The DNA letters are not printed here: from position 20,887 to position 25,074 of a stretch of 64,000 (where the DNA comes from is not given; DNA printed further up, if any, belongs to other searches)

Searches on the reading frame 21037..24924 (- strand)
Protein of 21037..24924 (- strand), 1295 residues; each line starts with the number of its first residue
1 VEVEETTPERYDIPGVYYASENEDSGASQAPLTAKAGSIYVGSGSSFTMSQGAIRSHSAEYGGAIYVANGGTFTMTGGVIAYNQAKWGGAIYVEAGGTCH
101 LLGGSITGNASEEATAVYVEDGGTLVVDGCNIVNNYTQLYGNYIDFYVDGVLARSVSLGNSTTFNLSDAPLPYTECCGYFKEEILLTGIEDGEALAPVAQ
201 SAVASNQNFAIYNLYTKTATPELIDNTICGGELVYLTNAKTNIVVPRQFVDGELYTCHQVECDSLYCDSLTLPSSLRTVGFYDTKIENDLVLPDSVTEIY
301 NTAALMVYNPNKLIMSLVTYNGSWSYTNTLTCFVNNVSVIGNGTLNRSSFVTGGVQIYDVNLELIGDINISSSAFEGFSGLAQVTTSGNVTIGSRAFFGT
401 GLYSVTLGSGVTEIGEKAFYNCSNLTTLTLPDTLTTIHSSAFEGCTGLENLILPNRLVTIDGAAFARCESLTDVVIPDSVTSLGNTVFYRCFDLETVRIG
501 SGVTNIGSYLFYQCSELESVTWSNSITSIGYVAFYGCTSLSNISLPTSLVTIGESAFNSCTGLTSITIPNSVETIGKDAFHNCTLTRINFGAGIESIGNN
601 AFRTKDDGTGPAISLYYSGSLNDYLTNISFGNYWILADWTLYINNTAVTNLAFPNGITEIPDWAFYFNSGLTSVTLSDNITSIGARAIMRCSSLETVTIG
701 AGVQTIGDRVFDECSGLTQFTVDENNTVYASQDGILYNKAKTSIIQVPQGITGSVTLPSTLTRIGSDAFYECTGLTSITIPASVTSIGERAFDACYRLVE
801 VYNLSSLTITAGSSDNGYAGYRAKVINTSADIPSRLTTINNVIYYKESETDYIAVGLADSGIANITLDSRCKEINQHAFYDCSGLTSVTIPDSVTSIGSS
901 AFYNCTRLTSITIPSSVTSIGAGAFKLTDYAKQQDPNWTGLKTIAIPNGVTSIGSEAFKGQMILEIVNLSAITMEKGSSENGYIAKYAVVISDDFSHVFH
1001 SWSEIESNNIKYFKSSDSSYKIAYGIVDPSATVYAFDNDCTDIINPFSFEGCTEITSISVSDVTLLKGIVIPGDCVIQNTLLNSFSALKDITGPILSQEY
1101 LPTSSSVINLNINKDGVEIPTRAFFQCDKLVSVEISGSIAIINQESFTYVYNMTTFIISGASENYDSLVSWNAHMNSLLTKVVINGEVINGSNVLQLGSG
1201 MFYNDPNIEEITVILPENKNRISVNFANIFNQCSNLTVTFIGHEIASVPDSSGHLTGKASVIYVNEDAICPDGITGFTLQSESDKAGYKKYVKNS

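Call 10: search_protein_families(library=pfam, proteins=[window:21037-24924:-])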
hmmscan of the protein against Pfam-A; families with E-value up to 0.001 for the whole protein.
window:21037-24924:- (1295 aa): 2 families
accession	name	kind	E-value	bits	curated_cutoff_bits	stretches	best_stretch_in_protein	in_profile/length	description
PF13306.12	LRR_5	-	3.8e-131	431.3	27.7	8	481-604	1-122/127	BspA type Leucine rich repeat region (6 copies)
PF13855.12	LRR_8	-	1.1e-21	76.8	27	1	410-454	12-57/61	Leucine rich repeat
